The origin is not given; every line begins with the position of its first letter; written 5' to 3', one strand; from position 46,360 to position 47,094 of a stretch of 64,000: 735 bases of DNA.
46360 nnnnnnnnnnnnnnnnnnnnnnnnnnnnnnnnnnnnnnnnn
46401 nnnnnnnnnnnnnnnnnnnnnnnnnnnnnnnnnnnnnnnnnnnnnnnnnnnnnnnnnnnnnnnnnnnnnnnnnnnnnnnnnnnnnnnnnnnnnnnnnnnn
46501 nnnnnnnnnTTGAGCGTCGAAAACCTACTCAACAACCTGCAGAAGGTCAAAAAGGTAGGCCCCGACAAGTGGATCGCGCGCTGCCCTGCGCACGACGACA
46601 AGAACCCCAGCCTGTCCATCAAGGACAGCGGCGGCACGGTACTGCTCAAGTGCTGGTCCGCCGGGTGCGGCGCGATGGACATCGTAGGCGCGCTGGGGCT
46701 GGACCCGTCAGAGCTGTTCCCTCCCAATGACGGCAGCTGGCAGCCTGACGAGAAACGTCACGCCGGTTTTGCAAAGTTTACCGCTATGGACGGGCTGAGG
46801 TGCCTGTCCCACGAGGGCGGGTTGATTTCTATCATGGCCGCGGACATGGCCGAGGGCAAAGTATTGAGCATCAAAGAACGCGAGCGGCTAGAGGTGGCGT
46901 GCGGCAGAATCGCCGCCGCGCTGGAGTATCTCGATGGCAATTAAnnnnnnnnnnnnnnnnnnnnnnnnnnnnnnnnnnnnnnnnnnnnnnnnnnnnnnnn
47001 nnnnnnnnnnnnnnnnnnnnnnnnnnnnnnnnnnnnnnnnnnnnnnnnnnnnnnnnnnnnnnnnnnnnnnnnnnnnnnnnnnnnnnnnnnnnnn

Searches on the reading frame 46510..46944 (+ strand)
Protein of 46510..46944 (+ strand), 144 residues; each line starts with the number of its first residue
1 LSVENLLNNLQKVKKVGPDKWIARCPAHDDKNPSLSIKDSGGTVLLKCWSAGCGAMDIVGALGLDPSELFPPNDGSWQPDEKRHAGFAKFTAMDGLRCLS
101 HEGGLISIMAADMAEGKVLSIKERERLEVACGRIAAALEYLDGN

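Call 73: search_protein_families(library=pfam, proteins=[window:46510-46944:+], max_evalue=0.01)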
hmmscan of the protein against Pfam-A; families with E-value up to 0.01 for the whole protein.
window:46510-46944:+ (144 aa): 1 family
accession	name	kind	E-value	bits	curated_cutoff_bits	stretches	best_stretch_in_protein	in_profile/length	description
PF01807.25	Zn_ribbon_DnaG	-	2.9e-05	24.2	24.9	1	3-52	15-61/98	CHC2 zinc finger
